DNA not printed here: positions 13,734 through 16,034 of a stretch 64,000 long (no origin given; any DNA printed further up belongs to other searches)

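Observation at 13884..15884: Orphan RiPP-maturase-like radical SAM enzyme with built-in peptide-recognition domain but no visible precursor gene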

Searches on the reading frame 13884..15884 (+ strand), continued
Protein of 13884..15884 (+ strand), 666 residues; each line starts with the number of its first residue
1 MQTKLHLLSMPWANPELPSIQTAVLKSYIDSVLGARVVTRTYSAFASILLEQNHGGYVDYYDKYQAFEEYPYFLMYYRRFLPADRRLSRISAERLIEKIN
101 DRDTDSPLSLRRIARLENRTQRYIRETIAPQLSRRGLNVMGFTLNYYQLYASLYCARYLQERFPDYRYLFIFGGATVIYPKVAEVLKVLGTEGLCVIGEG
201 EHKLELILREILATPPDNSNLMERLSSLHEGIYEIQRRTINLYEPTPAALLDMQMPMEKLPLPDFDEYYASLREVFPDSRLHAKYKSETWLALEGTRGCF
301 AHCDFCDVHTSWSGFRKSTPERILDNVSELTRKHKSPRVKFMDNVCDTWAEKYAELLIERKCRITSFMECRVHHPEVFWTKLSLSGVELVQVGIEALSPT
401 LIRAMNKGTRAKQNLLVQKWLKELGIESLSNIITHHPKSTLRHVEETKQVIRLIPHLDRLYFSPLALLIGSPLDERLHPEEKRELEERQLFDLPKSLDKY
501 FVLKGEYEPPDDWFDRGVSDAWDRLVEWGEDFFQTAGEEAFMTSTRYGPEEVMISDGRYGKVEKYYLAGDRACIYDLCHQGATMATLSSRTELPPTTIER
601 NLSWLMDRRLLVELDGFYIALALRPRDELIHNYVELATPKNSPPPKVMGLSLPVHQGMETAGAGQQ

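Call 55: search_protein_families(library=pfam, alignment_id=A1, max_evalue=0.01)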
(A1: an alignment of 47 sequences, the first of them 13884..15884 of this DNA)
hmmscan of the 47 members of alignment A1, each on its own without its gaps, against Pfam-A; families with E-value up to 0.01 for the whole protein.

A. member 1, window:13884-15884:+ (666 aa): 2 families
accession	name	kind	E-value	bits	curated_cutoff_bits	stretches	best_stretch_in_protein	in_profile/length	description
PF04055.27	Radical_SAM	-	2.9e-14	54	29.5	1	295-449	3-164/166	Radical SAM superfamily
PF25213.1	HVO_A0261_N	-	0.0097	16.2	35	0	577-618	20-61/86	HVO_A0261 N-terminal domain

B. families by the number of members that match (of 47 scanned): 10 families
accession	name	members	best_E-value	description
PF04055.27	Radical_SAM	47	2.4e-17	Radical SAM superfamily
PF19864.5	Radical_SAM_N2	2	0.0018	Radical SAM proteins, N-terminal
PF01978.25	TrmB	2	0.0033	Sugar-specific transcriptional regulator TrmB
PF02310.24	B12-binding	1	0.002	B12 binding domain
PF09339.16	HTH_IclR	1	0.0025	IclR helix-turn-helix domain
PF05331.17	DUF742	1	0.003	Protein of unknown function (DUF742)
PF12802.13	MarR_2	1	0.0043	MarR family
PF03380.19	DUF282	1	0.0056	Caenorhabditis protein of unknown function, DUF282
PF13463.12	HTH_27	1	0.0058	Winged helix DNA-binding domain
PF25213.1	HVO_A0261_N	1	0.0097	HVO_A0261 N-terminal domain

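Call 61: find_encoding_contigs(protein=P0120, flank=7000, max_places=2)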
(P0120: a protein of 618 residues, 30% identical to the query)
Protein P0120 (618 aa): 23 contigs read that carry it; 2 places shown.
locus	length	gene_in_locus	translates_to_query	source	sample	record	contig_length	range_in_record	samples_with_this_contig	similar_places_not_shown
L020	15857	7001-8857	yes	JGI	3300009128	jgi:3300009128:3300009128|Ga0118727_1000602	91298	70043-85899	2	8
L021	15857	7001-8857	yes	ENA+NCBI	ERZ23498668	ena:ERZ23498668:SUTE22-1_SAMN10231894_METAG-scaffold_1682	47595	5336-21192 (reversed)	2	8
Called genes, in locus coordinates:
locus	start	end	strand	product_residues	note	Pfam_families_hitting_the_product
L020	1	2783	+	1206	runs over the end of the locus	PF00580:UvrD-helicase, PF13245:AAA_19, PF13361:UvrD_C, PF13538:UvrD_C_2 (faint)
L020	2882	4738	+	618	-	PF21185:RecD_N, PF13086:AAA_11 (weak), PF00580:UvrD-helicase, PF05127:NAT10_TcmA_helicase, PF13245:AAA_19, PF13604:AAA_30, PF18335:SH3_13, PF13538:UvrD_C_2, +3 more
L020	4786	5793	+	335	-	PF00195:Chal_sti_synt_N (weak), PF00108:Thiolase_N (faint), PF08545:ACP_syn_III, PF08541:ACP_syn_III_C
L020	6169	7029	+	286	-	-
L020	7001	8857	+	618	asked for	PF04055:Radical_SAM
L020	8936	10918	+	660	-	PF00350:Dynamin_N (faint)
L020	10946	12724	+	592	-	PF00009:GTP_EFTU, PF01926:MMR_HSR1, PF00350:Dynamin_N (weak)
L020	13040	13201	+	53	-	-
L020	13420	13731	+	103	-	-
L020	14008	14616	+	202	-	PF00293:NUDIX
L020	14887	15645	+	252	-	PF01063:Aminotran_4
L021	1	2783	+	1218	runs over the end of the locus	PF00580:UvrD-helicase, PF13245:AAA_19, PF13361:UvrD_C, PF13538:UvrD_C_2 (faint)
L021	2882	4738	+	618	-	PF21185:RecD_N, PF13086:AAA_11 (weak), PF00580:UvrD-helicase, PF05127:NAT10_TcmA_helicase, PF13245:AAA_19, PF13604:AAA_30, PF18335:SH3_13, PF13538:UvrD_C_2, +3 more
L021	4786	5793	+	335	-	PF00195:Chal_sti_synt_N (weak), PF00108:Thiolase_N (faint), PF08545:ACP_syn_III, PF08541:ACP_syn_III_C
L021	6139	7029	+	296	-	-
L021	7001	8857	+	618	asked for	PF04055:Radical_SAM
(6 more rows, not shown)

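Call 69: find_related_loci(query=A6, collection=metagenome_contigs, flank=8000)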
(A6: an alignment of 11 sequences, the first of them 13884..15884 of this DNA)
Query A6 (666 aa) in metagenome_contigs; peptide patterns used: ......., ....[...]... (x = any residue, [..] = any of these).
416 stretches matched a pattern; 32 encode a relative of the query (tblastn E <= 1e-3); 32 distinct loci.
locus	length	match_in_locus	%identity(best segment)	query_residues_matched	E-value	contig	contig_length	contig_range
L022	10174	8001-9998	74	1-665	0e+0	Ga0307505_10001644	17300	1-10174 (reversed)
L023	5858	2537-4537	74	1-665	0e+0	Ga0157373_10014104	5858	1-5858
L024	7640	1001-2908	66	1-633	0e+0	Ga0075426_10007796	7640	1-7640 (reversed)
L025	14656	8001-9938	60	1-642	0e+0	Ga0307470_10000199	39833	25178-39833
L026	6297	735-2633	54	1-633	0e+0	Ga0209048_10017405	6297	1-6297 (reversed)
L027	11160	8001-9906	60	1-632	0e+0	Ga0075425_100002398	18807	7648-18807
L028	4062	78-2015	46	1-642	0e+0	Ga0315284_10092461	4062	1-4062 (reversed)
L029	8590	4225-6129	39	1-635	6e-145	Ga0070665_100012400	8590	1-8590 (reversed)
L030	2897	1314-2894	44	1-525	2e-152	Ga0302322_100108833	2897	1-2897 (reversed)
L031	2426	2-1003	65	299-631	2e-153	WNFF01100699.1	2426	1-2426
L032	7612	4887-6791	38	1-635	5e-143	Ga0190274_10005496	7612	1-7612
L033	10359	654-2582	39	1-644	3e-142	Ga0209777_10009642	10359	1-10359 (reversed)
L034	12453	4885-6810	39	1-645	9e-142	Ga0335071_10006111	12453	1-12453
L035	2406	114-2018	38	1-635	1e-150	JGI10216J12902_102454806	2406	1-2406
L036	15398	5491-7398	38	2-645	2e-137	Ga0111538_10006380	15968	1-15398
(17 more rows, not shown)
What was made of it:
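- Tried and rejected: I repeated it with 11 sequences (call 69).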

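Call 87: find_encoding_contigs(protein=P0053, flank=7000, max_places=1)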
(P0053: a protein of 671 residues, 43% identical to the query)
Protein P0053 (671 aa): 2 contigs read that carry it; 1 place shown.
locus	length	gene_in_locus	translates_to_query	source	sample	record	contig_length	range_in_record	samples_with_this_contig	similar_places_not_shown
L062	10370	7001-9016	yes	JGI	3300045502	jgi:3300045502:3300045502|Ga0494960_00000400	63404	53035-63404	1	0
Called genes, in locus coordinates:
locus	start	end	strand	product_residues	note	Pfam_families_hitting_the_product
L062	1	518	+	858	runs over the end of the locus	-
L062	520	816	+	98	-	-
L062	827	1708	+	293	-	PF10609:ParA, PF00142:Fer4_NifH (weak), PF01656:CbiA, PF09140:MipZ, PF13614:AAA_31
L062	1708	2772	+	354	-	PF02547:Queuosine_synth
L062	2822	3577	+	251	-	PF00106:adh_short, PF08659:KR, PF23441:SDR (weak), PF13561:adh_short_C2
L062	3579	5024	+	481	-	PF01565:FAD_binding_4, PF02913:FAD-oxidase_C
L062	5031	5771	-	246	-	PF00722:Glyco_hydro_16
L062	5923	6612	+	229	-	PF00753:Lactamase_B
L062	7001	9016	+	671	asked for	PF04055:Radical_SAM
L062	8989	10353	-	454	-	PF00491:Arginase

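Call 88: find_encoding_contigs(protein=P0049, flank=7000, max_places=1)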
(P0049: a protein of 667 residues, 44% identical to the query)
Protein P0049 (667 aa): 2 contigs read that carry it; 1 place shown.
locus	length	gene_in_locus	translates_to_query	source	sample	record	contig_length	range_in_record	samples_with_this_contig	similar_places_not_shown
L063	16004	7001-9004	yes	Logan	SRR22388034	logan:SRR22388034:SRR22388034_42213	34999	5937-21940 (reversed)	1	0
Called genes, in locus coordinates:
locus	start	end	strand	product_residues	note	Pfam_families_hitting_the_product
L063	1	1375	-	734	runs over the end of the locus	PF00664:ABC_membrane, PF00005:ABC_tran, PF02463:SMC_N (weak), PF00990:GGDEF (faint)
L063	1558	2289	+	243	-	PF00583:Acetyltransf_1, PF13673:Acetyltransf_10 (weak), PF13508:Acetyltransf_7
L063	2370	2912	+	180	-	PF00583:Acetyltransf_1, PF13508:Acetyltransf_7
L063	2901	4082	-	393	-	PF13483:Lactamase_B_3, PF12706:Lactamase_B_2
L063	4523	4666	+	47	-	-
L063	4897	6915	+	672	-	PF02310:B12-binding, PF04055:Radical_SAM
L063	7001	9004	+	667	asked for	PF04055:Radical_SAM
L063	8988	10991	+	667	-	PF02310:B12-binding (weak), PF04055:Radical_SAM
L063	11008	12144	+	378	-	PF13621:Cupin_8, PF08007:JmjC_2 (faint)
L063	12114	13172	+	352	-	PF13621:Cupin_8, PF08007:JmjC_2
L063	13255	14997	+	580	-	-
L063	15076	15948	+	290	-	PF01048:PNP_UDP_1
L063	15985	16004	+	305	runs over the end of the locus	PF00294:PfkB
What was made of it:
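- Paralogues in the L063 cluster carry Pfam B12-binding hits (call 88).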
